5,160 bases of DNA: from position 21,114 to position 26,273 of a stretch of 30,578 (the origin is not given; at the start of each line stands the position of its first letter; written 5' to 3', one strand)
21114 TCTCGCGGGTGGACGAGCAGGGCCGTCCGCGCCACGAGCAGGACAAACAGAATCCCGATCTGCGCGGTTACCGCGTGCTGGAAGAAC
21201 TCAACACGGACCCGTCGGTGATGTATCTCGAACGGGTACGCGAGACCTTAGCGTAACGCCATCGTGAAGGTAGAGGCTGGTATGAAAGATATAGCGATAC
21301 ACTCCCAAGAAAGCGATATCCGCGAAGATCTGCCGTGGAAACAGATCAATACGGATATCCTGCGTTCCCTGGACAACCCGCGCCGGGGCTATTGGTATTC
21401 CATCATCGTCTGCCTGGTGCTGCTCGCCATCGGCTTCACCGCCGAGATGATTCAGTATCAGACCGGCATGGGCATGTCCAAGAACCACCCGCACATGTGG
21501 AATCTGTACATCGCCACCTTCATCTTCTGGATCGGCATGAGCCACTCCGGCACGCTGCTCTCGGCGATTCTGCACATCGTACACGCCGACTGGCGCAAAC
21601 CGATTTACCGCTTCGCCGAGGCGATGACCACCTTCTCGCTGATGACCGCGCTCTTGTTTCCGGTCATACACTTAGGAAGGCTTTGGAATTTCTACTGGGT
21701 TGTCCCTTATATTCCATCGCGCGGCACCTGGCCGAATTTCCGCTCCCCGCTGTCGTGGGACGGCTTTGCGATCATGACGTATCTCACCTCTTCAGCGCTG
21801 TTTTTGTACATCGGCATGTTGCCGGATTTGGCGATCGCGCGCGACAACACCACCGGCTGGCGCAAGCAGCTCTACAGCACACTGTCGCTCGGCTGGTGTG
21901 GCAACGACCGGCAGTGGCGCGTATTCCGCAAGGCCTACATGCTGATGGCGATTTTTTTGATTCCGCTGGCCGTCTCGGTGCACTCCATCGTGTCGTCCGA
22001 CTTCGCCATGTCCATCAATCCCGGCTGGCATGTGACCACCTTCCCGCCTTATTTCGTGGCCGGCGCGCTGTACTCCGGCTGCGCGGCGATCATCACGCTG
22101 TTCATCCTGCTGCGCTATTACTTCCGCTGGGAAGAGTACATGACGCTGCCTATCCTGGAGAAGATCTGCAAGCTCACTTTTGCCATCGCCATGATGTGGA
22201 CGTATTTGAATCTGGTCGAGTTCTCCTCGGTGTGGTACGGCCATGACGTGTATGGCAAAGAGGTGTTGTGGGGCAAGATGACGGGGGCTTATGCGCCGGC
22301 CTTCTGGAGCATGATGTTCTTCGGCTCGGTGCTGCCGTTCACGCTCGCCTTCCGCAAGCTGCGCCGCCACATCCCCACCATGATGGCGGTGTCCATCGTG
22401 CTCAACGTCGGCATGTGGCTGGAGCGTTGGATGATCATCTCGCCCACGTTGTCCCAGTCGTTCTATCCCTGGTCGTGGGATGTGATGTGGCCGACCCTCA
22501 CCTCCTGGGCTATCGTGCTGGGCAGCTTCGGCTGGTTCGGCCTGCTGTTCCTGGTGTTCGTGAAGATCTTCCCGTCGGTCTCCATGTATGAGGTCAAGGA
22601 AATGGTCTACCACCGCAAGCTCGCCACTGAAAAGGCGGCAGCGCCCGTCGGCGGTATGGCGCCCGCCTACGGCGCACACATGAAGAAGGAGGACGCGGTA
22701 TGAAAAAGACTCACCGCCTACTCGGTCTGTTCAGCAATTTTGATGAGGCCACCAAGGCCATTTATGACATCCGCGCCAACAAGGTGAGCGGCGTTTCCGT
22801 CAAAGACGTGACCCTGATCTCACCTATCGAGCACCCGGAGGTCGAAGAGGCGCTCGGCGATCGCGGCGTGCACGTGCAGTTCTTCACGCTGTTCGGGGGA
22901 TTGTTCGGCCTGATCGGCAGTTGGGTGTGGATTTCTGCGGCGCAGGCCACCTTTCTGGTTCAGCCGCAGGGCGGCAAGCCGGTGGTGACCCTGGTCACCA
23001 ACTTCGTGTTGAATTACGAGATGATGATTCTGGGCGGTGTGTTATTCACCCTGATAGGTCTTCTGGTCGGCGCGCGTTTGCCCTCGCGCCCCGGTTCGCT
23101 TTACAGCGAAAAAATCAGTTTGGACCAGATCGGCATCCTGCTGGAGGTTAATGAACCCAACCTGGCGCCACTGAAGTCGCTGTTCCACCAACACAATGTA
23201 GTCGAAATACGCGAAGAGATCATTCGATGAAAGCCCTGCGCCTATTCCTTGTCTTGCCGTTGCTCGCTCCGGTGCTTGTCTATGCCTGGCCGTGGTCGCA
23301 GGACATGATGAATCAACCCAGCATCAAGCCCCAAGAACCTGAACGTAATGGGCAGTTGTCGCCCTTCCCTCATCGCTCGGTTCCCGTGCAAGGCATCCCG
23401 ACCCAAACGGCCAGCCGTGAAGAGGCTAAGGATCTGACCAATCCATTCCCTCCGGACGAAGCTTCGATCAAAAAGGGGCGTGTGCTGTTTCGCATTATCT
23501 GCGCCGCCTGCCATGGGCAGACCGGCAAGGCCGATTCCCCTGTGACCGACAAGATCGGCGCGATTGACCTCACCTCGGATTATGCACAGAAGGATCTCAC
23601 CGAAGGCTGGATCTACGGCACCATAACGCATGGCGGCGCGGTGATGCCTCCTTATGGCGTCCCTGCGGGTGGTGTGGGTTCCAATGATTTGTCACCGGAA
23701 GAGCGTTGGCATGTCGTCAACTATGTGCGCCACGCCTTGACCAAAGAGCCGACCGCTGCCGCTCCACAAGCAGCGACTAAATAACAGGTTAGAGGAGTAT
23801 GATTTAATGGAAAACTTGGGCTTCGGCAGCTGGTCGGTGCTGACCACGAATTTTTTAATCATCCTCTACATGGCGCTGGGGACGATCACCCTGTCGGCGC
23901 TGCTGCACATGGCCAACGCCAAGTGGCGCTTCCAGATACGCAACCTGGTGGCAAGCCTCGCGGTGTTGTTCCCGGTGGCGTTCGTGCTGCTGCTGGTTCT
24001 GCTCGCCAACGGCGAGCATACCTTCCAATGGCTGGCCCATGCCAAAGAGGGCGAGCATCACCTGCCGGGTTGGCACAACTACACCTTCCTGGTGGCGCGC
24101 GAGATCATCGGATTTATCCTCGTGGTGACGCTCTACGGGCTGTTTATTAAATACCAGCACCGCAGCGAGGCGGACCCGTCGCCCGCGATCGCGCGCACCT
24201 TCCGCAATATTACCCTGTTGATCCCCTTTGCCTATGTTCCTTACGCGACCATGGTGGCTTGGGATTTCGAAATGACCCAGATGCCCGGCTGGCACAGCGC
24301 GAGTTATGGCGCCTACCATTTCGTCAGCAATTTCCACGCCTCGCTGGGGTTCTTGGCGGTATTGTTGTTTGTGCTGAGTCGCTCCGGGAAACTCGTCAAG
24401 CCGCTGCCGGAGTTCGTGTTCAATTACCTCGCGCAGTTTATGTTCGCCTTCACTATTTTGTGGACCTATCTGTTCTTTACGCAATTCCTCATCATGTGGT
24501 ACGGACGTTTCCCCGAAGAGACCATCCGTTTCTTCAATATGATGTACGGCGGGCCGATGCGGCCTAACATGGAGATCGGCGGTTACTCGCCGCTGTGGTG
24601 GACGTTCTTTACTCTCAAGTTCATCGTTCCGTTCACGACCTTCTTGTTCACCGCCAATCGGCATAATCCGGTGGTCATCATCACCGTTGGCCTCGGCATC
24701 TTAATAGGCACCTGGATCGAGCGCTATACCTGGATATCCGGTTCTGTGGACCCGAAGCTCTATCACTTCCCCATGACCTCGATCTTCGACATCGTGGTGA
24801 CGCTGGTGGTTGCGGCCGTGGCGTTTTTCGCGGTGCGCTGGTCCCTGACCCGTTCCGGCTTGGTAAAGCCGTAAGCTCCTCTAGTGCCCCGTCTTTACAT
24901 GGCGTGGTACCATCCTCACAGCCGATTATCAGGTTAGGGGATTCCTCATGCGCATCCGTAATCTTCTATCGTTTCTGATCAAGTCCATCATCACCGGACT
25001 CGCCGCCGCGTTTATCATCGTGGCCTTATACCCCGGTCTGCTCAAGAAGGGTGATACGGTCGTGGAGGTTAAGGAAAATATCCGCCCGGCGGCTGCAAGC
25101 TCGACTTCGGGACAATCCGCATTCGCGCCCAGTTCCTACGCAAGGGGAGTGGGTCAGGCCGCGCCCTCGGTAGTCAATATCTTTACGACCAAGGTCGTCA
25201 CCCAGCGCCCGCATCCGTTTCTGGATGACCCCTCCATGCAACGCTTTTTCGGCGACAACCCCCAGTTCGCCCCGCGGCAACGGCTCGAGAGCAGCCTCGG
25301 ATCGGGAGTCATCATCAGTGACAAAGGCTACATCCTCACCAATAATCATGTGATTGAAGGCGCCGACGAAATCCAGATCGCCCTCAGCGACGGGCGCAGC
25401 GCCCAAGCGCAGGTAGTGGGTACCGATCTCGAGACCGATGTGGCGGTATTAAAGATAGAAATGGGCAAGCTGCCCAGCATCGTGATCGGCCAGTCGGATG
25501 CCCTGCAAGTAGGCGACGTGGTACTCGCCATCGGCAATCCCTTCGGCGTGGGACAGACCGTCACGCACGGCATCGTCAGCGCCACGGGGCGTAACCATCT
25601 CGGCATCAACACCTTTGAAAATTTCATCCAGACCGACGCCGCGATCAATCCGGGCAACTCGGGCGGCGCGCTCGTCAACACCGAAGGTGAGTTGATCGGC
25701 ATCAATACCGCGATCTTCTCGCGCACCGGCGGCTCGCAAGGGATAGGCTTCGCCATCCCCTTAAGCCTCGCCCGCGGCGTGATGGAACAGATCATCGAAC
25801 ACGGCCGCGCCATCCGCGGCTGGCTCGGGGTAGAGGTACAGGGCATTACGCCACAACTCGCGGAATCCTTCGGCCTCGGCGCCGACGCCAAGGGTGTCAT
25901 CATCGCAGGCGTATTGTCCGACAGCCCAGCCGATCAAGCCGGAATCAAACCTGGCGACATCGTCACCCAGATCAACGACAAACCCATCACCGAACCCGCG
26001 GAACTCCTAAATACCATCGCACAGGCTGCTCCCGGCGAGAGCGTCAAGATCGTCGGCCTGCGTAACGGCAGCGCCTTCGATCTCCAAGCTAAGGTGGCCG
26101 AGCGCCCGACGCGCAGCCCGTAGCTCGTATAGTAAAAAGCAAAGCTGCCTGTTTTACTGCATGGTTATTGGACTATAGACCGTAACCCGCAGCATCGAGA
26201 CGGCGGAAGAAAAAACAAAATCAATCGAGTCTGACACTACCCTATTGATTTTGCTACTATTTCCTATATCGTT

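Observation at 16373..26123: Alternative complex III operon occupies the chromosomal slot of the bc1 operon petABC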

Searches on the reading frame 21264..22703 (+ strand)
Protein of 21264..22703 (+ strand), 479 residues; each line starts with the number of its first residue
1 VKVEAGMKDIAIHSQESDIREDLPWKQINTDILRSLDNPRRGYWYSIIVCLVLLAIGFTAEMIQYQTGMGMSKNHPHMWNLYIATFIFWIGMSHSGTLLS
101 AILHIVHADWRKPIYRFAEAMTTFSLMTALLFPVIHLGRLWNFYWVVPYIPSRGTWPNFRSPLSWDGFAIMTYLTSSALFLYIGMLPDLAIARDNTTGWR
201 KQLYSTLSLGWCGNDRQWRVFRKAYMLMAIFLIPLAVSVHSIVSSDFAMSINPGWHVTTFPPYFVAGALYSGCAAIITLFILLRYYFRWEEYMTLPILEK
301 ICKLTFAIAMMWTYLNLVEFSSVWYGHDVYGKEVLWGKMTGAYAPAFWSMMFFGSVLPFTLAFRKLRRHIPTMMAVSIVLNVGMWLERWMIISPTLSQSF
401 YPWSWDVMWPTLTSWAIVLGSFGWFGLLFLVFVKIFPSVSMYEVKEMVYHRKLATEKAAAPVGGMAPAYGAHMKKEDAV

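Call 3: search_protein_families(library=pfam, proteins=[window:21264-22703:+])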
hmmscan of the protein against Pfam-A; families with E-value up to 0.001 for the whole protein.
window:21264-22703:+ (479 aa): 1 family
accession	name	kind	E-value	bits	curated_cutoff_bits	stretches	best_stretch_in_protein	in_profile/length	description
PF03916.19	NrfD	-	2.5e-25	90.2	25.8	1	74-395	6-308/313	Polysulphide reductase, NrfD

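Call 14: find_related_loci(query=window:21264-22703:+, collection=genome_contigs, flank=9000)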
Query window:21264-22703:+ (479 aa) in genome_contigs; peptide patterns used: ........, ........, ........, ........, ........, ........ (x = any residue, [..] = any of these).
42 stretches matched a pattern; 25 encode a relative of the query (tblastn E <= 1e-3); 25 distinct loci.
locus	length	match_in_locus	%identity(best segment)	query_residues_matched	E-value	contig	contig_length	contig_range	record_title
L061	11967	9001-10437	98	1-479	0e+0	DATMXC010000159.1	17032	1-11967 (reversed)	MAG TPA_asm: Gammaproteobacteria bacterium isolate SMAG_U13110 k141_206345, whole genome shotgun sequence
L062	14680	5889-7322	89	4-476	0e+0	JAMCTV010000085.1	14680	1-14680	MAG: Gammaproteobacteria bacterium isolate FK_Sedi_A_Bin.151 NODE_10013_length_14680_cov_1.67853, whole genome shotgun s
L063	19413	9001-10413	88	5-476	0e+0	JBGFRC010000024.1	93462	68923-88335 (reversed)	MAG: Pseudomonadota bacterium isolate BA1A108.2019.Bin.10 NODE_206_length_93462_cov_11.388650, whole genome shotgun sequ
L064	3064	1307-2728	87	7-478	0e+0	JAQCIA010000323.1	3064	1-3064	MAG: Verrucomicrobia bacterium isolate casp40-mb.267 NODE_70885_length_3064_cov_0.038786, whole genome shotgun sequence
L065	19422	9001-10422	87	7-478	0e+0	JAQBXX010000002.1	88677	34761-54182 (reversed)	MAG: Proteobacteria bacterium isolate casp150-mb.297 NODE_578_length_88677_cov_0.171770, whole genome shotgun sequence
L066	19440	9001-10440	87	4-478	0e+0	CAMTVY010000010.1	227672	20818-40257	MAG: uncultured Gammaproteobacteria bacterium isolate G04_MAG_00022 genome assembly, contig: G04_MAG_00022_000000000007,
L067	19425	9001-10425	86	4-477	0e+0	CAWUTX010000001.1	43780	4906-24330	MAG: uncultured Gammaproteobacteria bacterium isolate HER22_SIP_1000_bin_23_1 genome assembly, contig: HER22_SP_1000_bin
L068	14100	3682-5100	87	7-478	0e+0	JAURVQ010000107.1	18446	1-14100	MAG: Gammaproteobacteria bacterium isolate E1_concoct.bin.78 E1_k141_18900, whole genome shotgun sequence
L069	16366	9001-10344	85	6-457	0e+0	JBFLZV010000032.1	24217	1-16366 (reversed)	MAG: Pseudomonadota bacterium isolate MAG120 MAG120_32, whole genome shotgun sequence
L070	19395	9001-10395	73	17-475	0e+0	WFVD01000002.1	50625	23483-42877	MAG: Gammaproteobacteria bacterium isolate S140_27 k151_142643, whole genome shotgun sequence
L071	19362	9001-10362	71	8-460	0e+0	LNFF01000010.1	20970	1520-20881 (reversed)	MAG: Gammaproteobacteria bacterium Ga0077554 Ga0077554_110.1, whole genome shotgun sequence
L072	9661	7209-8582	70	4-460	0e+0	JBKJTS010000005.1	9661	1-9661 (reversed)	MAG: Gammaproteobacteria bacterium isolate ant_bin.633 k117_6380072, whole genome shotgun sequence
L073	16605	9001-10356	73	17-467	0e+0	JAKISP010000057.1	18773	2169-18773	MAG: Gammaproteobacteria bacterium isolate D96SM.bin.20 NODE_2226_length_18773_cov_19.866835, whole genome shotgun seque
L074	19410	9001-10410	70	16-474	0e+0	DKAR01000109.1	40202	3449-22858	MAG TPA_asm: Proteobacteria bacterium UBA6921 UBA6921_contig_6339, whole genome shotgun sequence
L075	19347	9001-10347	71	12-459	0e+0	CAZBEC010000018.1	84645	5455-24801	MAG TPA_asm: uncultured Thalassospiraceae bacterium isolate SRP167671_co2_97 genome assembly, contig: NODE_319_length_84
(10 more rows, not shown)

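Call 66: search_solved_structures(query=window:21264-22703:+, max_evalue=0.00001)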
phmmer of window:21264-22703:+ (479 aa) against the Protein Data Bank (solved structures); distinct sequences matched with E-value up to 0.00001: 6.
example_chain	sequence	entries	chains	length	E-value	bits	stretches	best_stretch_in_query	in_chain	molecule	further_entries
8k9e_C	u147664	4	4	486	1.7e-101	343.9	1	41-470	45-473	Polysulphide reductase NrfD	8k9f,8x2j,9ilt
6f0k_C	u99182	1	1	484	7.7e-99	335.1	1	41-447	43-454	Polysulphide reductase NrfD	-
6lod_C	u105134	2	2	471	8e-98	331.8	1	47-460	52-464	Polysulphide reductase NrfD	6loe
6btm_C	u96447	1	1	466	5.5e-90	305.9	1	22-447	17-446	Alternative Complex III subunit C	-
8k9e_F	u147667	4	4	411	2.2e-09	40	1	235-434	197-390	Quinol:cytochrome c oxidoreductase quinone-binding subunit 2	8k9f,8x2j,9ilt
6f0k_F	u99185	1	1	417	7.9e-08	34.9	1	234-422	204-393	ActF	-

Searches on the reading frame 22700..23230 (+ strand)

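Call 3: search_protein_families(library=pfam, proteins=[window:22700-23230:+])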
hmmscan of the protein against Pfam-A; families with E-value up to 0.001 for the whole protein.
window:22700-23230:+ (176 aa): 1 family
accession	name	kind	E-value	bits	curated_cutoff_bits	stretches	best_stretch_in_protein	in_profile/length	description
PF11821.13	ActD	-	1.4e-24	87.1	25.7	1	7-172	3-170/170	Alternative complex III, ActD subunit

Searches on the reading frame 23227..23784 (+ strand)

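Call 3: search_protein_families(library=pfam, proteins=[window:23227-23784:+])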
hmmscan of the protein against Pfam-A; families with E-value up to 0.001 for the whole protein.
window:23227-23784:+ (185 aa): 2 families
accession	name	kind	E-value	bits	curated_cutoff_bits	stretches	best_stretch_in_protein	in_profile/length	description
PF13442.11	Cytochrome_CBB3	-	3.7e-10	40.4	27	1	80-167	2-68/68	Cytochrome C oxidase, cbb3-type, subunit III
PF00034.26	Cytochrom_C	-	1.4e-08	36.4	21.3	1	82-169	2-88/90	Cytochrome c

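Call 51: search_protein_families(library=ncbifam, proteins=[window:23227-23784:+])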
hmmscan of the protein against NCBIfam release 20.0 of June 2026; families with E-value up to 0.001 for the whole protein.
window:23227-23784:+ (185 aa): 5 families
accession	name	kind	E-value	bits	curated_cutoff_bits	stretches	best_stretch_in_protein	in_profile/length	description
NF011054.0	PRK14486.1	equivalog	8.8e-11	41.8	447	1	64-170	198-290/294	putative bifunctional cbb3-type cytochrome c oxidase subunit II/cytochrome c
TIGR00782.1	ccoP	equivalog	3.5e-05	23.2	179.95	1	75-168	197-279/285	cytochrome-c oxidase, cbb3-type subunit III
NF050122.1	bc1_QcrC_actin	exception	6.2e-05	22.4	200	1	76-173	131-214/253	cytochrome bc1 complex diheme cytochrome c subunit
TIGR03872.1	cytochrome_MoxG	equivalog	0.00039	20.6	147.8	1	71-176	34-127/133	cytochrome c(L), periplasmic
NF033864.1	cytochrome579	equivalog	0.00048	19.9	280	1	66-168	34-137/179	cytochrome 579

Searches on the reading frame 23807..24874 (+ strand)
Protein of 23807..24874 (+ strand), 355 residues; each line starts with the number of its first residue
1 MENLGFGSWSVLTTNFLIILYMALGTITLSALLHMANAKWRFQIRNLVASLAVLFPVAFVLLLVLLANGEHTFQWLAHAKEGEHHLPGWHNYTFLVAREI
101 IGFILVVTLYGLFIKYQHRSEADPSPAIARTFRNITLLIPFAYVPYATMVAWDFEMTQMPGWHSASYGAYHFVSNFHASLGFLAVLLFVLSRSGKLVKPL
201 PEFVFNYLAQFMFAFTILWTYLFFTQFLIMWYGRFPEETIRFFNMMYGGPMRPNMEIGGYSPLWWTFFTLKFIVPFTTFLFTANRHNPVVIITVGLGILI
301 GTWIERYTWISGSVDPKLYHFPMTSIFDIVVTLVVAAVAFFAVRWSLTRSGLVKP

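Call 3: search_protein_families(library=pfam, proteins=[window:23807-24874:+])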
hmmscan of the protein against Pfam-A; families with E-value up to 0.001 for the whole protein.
window:23807-24874:+ (355 aa): 0 families

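Call 51: search_protein_families(library=ncbifam, proteins=[window:23807-24874:+])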
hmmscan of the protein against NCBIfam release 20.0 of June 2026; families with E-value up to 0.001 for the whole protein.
window:23807-24874:+ (355 aa): 0 families

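Call 67: search_solved_structures(query=window:23807-24874:+, max_evalue=0.001)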
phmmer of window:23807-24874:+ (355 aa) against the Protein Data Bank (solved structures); distinct sequences matched with E-value up to 0.001: 4.
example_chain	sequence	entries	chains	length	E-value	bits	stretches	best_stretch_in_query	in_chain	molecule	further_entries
6f0k_F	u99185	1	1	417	3.2e-25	92.4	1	16-314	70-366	ActF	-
6btm_F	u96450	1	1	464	1.3e-14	57.5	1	8-352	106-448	Alternative Complex III subunit F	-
6lod_F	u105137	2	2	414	6.4e-09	38.7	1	19-355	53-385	Uncharacterized protein ActF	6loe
8k9e_F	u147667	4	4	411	8.7e-09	38.3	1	87-342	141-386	Quinol:cytochrome c oxidoreductase quinone-binding subunit 2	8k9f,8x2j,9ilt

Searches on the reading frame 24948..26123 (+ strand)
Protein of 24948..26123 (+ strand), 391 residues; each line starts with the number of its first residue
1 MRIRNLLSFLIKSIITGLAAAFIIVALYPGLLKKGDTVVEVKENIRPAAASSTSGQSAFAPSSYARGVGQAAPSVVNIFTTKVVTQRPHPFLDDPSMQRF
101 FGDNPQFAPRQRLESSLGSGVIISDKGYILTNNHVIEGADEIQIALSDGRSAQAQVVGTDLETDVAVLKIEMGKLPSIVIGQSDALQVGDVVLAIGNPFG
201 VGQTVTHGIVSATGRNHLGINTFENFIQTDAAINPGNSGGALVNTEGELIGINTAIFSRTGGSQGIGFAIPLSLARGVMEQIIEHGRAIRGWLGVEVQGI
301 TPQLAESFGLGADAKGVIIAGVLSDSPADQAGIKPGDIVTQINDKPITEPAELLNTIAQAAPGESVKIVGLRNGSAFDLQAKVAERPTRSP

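Call 3: search_protein_families(library=pfam, proteins=[window:24948-26123:+])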
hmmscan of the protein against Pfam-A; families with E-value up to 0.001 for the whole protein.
window:24948-26123:+ (391 aa): 6 families
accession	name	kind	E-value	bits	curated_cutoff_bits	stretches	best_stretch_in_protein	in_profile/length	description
PF13365.12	Trypsin_2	-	3.2e-34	119.2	27.6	1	118-252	1-144/144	Trypsin-like peptidase domain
PF00089.32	Trypsin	-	1.6e-20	74.3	20.6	1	116-273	25-214/220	Trypsin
PF13180.12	PDZ_2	-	7.5e-15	55.4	27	1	293-382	3-79/80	PDZ domain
PF17820.7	PDZ_6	-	1.2e-12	47.8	27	1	318-369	1-51/54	PDZ domain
PF00595.29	PDZ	-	9.1e-12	45.6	23.2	1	287-367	7-77/81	PDZ domain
PF10459.15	Peptidase_S46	-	0.00014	21.1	22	0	225-253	623-650/698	Peptidase S46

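Call 51: search_protein_families(library=ncbifam, proteins=[window:24948-26123:+])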
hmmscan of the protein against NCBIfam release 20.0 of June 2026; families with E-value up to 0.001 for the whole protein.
window:24948-26123:+ (391 aa): 17 families
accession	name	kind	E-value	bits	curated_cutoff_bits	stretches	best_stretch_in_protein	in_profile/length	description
TIGR02037.1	degP_htrA_DO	subfamily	3.9e-125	418.2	416.2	1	64-387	3-331/434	Do family serine endopeptidase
TIGR02038.1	protease_degS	equivalog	8e-98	327.8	422.95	1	7-387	1-350/351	outer membrane-stress sensor serine endopeptidase DegS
NF008147.1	PRK10898.1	equivalog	5.6e-95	318.5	408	1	111-387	73-351/352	outer membrane-stress sensor serine endopeptidase DegS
NF007526.1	PRK10139.1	equivalog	1.8e-93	313.7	756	1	63-383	41-359/456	serine endoprotease DegQ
NF041521.1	HhoA_HhoB_HtrA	equivalog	2.1e-93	313.3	450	1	67-384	6-332/335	HhoA/HhoB/HtrA family serine endopeptidase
NF008189.1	PRK10942.1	equivalog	5.8e-83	278.9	720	1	115-382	112-380/477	serine endoprotease DegP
NF047968.1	SerProtHtrA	equivalog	4.6e-71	240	470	1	10-381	5-355/357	serine protease HtrA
NF040960.1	MamE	equivalog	4.3e-61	207.3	800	2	61-282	70-293/659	magnetosome formation protease MamE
NF050055.1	SerProtHtrAMycob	equivalog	1.8e-52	178.9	800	1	113-381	224-496/502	serine protease HtrA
NF053637.1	SerProtHtrAspr2045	equivalog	6.8e-49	166.8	650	1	96-375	83-378/394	serine protease HtrA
NF033740.0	MarP_fam_protase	equivalog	1.6e-22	80.1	250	1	115-282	210-377/390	MarP family serine protease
NF040961.1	MamO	equivalog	7.1e-22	77.5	800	1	114-284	96-269/648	magnetosome protein MamO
NF040965.1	MamP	equivalog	1.6e-07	31.3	300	1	292-378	113-197/290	magnetosome magnetite formation protein MamP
NF041199.1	trx7_PDZ_seleno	equivalog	8e-06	25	300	1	306-381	193-270/390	Trx7/PDZ domain-containing (seleno)protein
TIGR00054.1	TIGR00054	equivalog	1e-05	24.6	147.55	1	317-380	204-266/421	RIP metalloprotease RseP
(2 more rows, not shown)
